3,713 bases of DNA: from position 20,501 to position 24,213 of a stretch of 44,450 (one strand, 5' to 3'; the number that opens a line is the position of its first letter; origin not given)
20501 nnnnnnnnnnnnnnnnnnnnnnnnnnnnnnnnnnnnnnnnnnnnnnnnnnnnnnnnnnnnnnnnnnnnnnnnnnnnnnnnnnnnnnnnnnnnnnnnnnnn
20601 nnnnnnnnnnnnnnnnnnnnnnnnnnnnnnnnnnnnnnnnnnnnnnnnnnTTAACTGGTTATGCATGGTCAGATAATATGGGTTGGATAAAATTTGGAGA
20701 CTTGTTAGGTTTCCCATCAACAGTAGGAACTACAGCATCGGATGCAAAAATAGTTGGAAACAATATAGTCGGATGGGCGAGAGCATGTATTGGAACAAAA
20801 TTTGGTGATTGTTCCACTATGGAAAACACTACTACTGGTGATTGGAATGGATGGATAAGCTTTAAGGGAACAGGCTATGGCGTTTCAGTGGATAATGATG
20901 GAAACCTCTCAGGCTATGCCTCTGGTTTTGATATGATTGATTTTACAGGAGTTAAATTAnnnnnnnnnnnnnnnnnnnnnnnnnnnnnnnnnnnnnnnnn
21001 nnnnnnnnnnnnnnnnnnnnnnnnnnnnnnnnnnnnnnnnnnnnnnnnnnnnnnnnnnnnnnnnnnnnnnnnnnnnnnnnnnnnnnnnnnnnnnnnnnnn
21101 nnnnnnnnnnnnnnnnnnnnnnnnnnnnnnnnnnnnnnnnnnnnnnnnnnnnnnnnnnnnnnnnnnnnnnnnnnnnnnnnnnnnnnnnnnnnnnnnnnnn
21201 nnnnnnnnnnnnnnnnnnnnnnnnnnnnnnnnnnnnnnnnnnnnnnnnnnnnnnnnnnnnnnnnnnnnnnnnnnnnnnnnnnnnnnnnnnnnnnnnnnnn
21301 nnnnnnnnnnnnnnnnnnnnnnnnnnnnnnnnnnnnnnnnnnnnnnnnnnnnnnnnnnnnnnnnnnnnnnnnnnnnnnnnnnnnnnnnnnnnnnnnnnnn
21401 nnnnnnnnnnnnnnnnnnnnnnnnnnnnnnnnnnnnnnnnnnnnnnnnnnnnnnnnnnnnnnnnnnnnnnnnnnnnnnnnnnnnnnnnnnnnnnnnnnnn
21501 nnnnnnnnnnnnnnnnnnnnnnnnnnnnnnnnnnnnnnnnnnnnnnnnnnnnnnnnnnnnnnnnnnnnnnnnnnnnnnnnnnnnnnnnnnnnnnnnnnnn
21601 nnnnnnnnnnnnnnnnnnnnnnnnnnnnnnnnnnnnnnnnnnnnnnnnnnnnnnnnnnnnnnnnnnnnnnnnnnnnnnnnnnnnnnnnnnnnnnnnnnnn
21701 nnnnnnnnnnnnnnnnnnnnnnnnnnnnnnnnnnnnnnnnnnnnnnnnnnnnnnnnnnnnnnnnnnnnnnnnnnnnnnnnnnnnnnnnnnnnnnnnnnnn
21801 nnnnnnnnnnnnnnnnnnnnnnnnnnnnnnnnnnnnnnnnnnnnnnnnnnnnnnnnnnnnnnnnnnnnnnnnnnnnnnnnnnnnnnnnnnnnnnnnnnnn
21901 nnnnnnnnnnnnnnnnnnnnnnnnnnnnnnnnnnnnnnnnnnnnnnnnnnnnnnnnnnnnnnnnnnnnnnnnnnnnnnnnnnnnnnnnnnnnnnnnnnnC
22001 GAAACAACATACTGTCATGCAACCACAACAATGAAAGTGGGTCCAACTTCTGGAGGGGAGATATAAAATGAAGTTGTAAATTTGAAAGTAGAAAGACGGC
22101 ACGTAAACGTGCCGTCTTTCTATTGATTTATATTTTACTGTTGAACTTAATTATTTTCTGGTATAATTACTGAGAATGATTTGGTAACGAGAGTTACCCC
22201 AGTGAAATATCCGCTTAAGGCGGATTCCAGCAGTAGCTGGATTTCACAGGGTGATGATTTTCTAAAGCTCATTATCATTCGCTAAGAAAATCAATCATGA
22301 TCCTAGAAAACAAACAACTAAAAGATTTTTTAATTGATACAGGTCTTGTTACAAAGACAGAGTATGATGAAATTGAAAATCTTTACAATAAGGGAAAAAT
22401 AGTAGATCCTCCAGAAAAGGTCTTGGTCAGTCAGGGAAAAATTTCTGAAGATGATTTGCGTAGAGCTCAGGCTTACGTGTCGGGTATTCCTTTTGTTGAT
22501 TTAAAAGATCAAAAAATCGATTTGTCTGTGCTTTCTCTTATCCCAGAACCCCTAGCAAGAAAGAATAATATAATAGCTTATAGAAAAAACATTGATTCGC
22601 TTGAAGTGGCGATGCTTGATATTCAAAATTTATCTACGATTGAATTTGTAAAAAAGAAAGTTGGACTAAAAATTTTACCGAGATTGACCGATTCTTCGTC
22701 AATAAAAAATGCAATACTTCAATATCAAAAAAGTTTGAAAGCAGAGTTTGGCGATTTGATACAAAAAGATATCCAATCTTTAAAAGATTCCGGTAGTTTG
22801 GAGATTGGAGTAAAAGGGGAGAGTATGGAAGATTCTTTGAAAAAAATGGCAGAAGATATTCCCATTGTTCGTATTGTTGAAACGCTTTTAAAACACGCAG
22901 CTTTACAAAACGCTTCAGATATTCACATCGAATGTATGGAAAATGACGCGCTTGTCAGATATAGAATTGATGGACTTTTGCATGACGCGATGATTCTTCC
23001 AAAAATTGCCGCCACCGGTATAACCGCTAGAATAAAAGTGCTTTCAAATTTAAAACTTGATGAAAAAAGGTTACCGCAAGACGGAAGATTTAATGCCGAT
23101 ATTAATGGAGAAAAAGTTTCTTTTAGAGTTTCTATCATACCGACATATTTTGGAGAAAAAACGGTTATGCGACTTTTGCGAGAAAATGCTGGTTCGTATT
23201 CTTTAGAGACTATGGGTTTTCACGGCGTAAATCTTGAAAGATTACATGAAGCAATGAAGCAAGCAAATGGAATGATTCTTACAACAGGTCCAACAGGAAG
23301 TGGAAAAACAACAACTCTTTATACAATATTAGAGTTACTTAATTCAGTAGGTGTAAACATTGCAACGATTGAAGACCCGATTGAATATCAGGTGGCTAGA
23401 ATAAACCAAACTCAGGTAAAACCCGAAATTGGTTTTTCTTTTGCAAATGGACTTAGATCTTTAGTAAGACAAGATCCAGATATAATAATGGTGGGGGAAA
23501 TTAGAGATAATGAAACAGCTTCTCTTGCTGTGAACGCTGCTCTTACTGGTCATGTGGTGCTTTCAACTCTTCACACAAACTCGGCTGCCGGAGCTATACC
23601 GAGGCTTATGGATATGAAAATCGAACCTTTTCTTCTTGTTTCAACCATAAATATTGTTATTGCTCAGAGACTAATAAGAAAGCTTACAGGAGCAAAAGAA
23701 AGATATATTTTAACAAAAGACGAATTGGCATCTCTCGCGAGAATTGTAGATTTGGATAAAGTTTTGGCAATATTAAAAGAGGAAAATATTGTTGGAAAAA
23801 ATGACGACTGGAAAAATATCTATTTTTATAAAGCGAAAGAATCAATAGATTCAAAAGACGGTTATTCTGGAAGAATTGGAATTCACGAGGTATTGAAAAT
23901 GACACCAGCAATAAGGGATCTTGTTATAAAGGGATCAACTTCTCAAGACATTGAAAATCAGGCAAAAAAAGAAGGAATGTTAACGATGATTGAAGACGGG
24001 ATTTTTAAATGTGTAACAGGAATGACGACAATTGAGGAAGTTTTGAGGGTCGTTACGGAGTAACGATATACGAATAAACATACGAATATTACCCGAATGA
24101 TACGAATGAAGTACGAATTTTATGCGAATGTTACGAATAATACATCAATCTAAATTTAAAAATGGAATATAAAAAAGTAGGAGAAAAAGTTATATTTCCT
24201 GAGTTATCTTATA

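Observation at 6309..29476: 23-kb co-directional surface block: adhesin/protease genes fused to a type IV pilus operon (candidate host-interaction system)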

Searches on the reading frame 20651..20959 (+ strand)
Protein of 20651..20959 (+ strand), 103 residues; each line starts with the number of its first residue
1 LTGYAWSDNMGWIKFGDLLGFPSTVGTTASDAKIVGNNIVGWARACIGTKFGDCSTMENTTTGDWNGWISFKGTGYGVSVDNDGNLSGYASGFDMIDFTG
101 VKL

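Call 45: find_encoding_contigs(protein=P0103, flank=10000, max_places=1)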
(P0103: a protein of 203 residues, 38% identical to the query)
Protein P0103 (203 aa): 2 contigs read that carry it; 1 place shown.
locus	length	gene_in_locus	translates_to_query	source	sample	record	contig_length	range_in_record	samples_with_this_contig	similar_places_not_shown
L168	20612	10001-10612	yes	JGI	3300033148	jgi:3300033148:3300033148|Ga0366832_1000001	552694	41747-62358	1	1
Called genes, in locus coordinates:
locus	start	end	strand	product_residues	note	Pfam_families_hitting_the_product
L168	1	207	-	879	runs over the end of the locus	PF25788:Ig_Rha78A_N (faint), PF12245:Big_3_2 (faint), PF14302:DUF4377 (faint)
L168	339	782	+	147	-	-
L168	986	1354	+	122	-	PF04977:DivIC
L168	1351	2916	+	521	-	-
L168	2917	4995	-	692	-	PF17191:RecG_wedge, PF01336:tRNA_anti-codon (weak), PF04851:ResIII, PF00270:DEAD, PF00271:Helicase_C, PF22590:Cas3-like_C_2 (weak), PF19833:RecG_dom3_C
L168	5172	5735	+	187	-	PF00990:GGDEF, PF24898:GGDEF_GdpP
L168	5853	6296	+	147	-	-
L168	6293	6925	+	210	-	-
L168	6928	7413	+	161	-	-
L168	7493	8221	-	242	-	PF18912:DZR_2 (faint), PF00156:Pribosyltran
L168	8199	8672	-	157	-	-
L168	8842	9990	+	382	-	-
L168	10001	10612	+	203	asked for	-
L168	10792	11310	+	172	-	-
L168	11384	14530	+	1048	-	PF02368:Big_2 (faint)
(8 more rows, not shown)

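Call 46: find_encoding_contigs(protein=P0127, flank=10000, max_places=1)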
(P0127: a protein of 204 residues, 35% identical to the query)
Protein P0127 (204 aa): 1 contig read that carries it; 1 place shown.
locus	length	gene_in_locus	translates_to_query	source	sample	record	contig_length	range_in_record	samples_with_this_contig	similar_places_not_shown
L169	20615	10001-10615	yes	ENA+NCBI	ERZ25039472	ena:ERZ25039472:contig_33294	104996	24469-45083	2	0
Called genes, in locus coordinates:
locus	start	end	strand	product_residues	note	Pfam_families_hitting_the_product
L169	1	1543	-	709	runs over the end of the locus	PF00753:Lactamase_B, PF23023:Anti-Pycsar_Apyc1 (faint), PF12706:Lactamase_B_2, PF22505:RNase_J_b_CASP, PF17770:RNase_J_C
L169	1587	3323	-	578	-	PF00496:SBP_bac_5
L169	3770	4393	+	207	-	-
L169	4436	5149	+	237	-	-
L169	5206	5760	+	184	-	PF04011:LemA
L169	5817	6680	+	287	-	PF01435:Peptidase_M48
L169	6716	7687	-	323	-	-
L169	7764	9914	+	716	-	PF00133:tRNA-synt_1, PF09334:tRNA-synt_1g (weak), PF08264:Anticodon_1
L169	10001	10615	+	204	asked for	-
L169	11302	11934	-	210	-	-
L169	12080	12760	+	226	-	PF01553:Acyltransferase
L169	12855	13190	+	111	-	-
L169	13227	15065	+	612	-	PF00664:ABC_membrane, PF00005:ABC_tran, PF02463:SMC_N (faint)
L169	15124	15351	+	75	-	PF21956:DUF6922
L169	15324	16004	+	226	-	PF08843:AbiEii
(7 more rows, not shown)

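Call 61: find_related_loci(query=A1, collection=viral_contigs, flank=8000)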
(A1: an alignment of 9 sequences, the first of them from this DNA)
Query A1 (103 aa) in viral_contigs; peptide patterns used: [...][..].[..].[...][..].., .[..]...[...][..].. (x = any residue, [..] = any of these).
21 stretches matched a pattern, but none encodes a relative of the query by tblastn (E <= 1e-3).

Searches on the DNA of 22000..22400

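Call 53: search_rna_families(source=window, start=22000, end=22400, threshold=evalue, max_evalue=5)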
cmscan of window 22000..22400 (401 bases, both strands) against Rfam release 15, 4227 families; matches with E-value up to 5: 21.
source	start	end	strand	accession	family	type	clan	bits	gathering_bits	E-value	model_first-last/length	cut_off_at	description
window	22084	22158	+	RF04348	Plastid-psbM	Cis-reg;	-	25.9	52.7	0.14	1-79/79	no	Plastid-psbM 3UTR RNA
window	22035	22122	+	RF04339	Plastid-psbJ-3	Cis-reg;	CL00152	25.2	61.7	0.045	1-125/125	no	Plastid-psbJ-3 3UTR RNA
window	22087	22124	-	RF04134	MIR7504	Gene; miRNA;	-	24.9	83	0.034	1-124/124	no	MIR7504 microRNA precursor family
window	22061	22125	+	RF02434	SpF39_sRNA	Gene; sRNA;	-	24.7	60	0.6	1-109/109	no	Streptococcus sRNA SpF39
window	22076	22177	+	RF02719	sca_ncR20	Gene; snRNA; snoRNA; scaRNA;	-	24.4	127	0.17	1-104/104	no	Small Cajal body specific RNA ncR20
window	22068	22151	+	RF04069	MIR6135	Gene; miRNA;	-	23.9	99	0.11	1-122/122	no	MIR6135 microRNA precursor family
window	22086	22123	+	RF00084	CsrC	Gene; sRNA;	CL00106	23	61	4.3e-05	207-244/255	no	CsrC RNA family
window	22132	22177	+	RF00527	snoMe28S-G3255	Gene; snRNA; snoRNA; CD-box;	CL00066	22.4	44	2.2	1-84/84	no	Small nucleolar RNA Me28S-Gm3255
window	22043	22123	+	RF01821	RsaH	Gene; sRNA;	-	22.3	50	0.22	1-123/123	no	RNA Staph. aureus H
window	22079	22258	-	RF00125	IS128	Gene; sRNA;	-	21.3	80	0.031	1-209/209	no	IS128 RNA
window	22074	22289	-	RF03532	SQ2397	Cis-reg;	-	21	100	0.15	1-243/243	no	Cis-regulator of HTH transcription factor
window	22075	22140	-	RF04172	MIR8675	Gene; miRNA;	-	20.3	90.8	0.25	1-95/95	no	MIR8675 microRNA precursor family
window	22062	22146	+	RF01742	lactis-plasmid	Gene; sRNA;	-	20.2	70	0.88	1-106/106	no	lactis-plasmid RNA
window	22076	22140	+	RF03709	MIR1878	Gene; miRNA;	-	19.8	70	0.38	1-100/100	no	MIR1878 microRNA precursor family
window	22080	22167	-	RF01606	plasmodium_snoR31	Gene; snRNA; snoRNA; HACA-box;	-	19.4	60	3.9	1-145/145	no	small nucleolar RNA snoR31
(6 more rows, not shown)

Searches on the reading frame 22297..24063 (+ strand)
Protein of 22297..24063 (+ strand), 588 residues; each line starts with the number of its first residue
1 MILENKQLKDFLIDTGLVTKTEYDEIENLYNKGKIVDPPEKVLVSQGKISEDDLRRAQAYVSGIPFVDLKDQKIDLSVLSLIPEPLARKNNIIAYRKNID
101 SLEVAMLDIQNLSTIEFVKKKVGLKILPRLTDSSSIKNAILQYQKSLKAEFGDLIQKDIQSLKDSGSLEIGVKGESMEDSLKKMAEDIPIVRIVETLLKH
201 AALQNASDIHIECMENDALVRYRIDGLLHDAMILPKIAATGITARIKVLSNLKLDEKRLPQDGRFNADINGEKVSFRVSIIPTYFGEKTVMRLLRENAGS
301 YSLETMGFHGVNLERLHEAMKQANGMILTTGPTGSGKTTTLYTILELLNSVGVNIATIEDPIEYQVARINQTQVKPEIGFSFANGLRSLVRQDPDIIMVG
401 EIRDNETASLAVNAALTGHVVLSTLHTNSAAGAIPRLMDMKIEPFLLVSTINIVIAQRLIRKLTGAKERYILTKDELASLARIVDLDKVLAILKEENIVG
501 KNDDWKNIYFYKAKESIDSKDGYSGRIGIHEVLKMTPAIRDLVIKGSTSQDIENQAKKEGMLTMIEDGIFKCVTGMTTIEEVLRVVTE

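Call 5: search_protein_families(library=pfam, proteins=[window:22297-24063:+], max_evalue=0.01)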
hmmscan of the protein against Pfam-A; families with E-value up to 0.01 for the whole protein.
window:22297-24063:+ (588 aa): 9 families
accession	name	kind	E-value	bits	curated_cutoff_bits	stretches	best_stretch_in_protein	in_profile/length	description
PF00437.27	T2SSE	-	1.9e-118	395.8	24.9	1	185-584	3-370/370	Type II/IV secretion system protein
PF05157.20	MshEN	-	1.1e-12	48.2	23.1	1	63-148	2-88/90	MshEN domain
PF13401.12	AAA_22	-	0.0017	19.1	27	1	323-359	4-40/130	AAA domain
PF03266.21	NTPase_1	-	0.0041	17.4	23.9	0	327-356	2-31/168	NTPase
PF00448.28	SRP54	-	0.0045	17.1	22.7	0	326-351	3-28/196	SRP54-type protein, GTPase domain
PF13555.12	AAA_29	-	0.0053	16.9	27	0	317-348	15-46/61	P-loop containing region of AAA domain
PF13245.12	AAA_19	-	0.0056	17.3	25.1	0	322-353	9-40/134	AAA domain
PF25199.1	nSTAND_NTPase5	-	0.0056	16.9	34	0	317-368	34-86/145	Novel STAND NTPase 5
PF13604.12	AAA_30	-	0.0083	16.3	27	0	317-355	11-49/191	AAA domain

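Call 11: find_related_loci(query=window:22297-24063:+, collection=genome_contigs, flank=10000)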
Query window:22297-24063:+ (588 aa) in genome_contigs; peptide patterns used: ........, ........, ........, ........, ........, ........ (x = any residue, [..] = any of these).
167 stretches matched a pattern; 85 encode a relative of the query (tblastn E <= 1e-3); the best 80 are kept; 80 distinct loci.
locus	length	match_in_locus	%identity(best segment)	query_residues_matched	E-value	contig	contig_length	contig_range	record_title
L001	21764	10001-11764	88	1-588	0e+0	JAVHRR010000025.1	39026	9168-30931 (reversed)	MAG: Candidatus Paceibacterota bacterium isolate WB02no4_35_12 NODE_329_length_39026_cov_7.421467, whole genome shotgun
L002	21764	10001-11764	86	1-588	0e+0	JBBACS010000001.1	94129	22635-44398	MAG: Candidatus Paceibacterota bacterium isolate SO_2017_LW1_54 NODE_99_length_94129_cov_1.781526_LW64-88_2017, whole ge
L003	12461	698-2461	86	1-588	0e+0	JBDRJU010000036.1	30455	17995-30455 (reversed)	MAG: bacterium isolate MEGAHIT-group-1.670 k141_4625582, whole genome shotgun sequence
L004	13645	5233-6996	86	1-588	0e+0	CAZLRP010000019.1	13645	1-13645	MAG TPA_asm: uncultured Candidatus Saccharibacteria bacterium isolate binchicken_co220_141 genome assembly, contig: NODE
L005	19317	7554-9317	84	1-588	0e+0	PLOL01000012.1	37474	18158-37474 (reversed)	MAG: Patescibacteria group bacterium isolate bog_1341 73.20120700_S3X.70_contig_15946, whole genome shotgun sequence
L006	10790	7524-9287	83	1-588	0e+0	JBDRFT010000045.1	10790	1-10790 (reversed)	MAG: bacterium isolate MEGAHIT-group-1.386 k141_2048220, whole genome shotgun sequence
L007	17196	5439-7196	81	1-588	0e+0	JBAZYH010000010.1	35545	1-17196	MAG: Candidatus Paceibacterota bacterium isolate SO_2017_GW1_76 NODE_5410_length_35545_cov_1.893868_OW334_2017, whole ge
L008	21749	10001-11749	81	1-588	0e+0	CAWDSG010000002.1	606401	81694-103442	MAG: uncultured bacterium isolate MFD03726.bin.1.60 genome assembly, contig: contig_80216, whole genome shotgun sequence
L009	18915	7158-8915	80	1-588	0e+0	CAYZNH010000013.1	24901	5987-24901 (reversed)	MAG TPA_asm: uncultured Candidatus Saccharibacteria bacterium isolate binchicken_co245_75 genome assembly, contig: NODE_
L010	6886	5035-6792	78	1-588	0e+0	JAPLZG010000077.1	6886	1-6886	MAG: Candidatus Taylorbacteria bacterium isolate LacPavin_0818_WC55_MAG_33_6 LacPavin_0818_WC55_scaffold_179673, whole g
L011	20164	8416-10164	68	1-588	0e+0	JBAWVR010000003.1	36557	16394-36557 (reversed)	MAG: bacterium isolate ELA016 MAG016_3, whole genome shotgun sequence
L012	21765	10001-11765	85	1-588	0e+0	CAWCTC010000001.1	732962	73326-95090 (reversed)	MAG: uncultured bacterium isolate MFD01476.bin.2.188 genome assembly, contig: contig_65275, whole genome shotgun sequenc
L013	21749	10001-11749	69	1-588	0e+0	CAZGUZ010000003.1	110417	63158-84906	MAG TPA_asm: uncultured Candidatus Saccharibacteria bacterium isolate SRP219642_co7_221 genome assembly, contig: NODE_18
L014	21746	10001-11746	67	1-588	0e+0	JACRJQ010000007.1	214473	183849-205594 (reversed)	MAG: Candidatus Taylorbacteria bacterium isolate NC_groundwater_1833_Pr3_B-0.1um_56_22 SR-2_scaffold_141_3025606, whole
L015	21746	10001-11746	68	1-588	0e+0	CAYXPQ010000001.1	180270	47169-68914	MAG TPA_asm: uncultured Candidatus Saccharibacteria bacterium isolate SRP300315_co1_73 genome assembly, contig: NODE_29_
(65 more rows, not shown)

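Call 47: search_protein_families(library=pfam, proteins=[L002:5841-9656:+, L008:3488-6175:+, L008:7731-9023:+, L009:2608-3960:+, L009:3947-7072:+, L012:3957-6686:+, L012:6838-9555:+, L007:533-5257:+, L010:145-4566:+], max_evalue=0.001)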
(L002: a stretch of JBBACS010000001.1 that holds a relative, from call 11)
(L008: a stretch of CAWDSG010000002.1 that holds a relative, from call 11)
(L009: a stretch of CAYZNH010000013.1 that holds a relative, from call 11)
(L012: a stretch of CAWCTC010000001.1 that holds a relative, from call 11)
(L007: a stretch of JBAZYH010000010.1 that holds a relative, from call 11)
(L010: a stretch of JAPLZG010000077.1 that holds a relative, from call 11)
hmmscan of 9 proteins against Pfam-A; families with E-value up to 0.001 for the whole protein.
L002:5841-9656:+ (1271 aa): 0 families

L008:3488-6175:+ (895 aa): 0 families

L008:7731-9023:+ (430 aa): 3 families
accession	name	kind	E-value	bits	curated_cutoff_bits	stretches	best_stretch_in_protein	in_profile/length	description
PF04055.27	Radical_SAM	-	3.6e-16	60.2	29.5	1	13-169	1-162/166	Radical SAM superfamily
PF13353.11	Fer4_12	-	8.3e-06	26.6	22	1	19-86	15-82/137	4Fe-4S single cluster domain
PF13186.11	SPASM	-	0.00042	21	21.5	1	249-304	1-66/67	Iron-sulfur cluster-binding domain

L009:2608-3960:+ (450 aa): 0 families

L009:3947-7072:+ (1041 aa): 0 families

L012:3957-6686:+ (909 aa): 1 family
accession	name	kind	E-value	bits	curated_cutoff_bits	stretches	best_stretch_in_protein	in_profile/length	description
PF18998.6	Flg_new_2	-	9.7e-09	35.5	23.6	1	293-349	4-58/73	Divergent InlB B-repeat domain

L012:6838-9555:+ (905 aa): 0 families

L007:533-5257:+ (1574 aa): 0 families

L010:145-4566:+ (1473 aa): 0 families
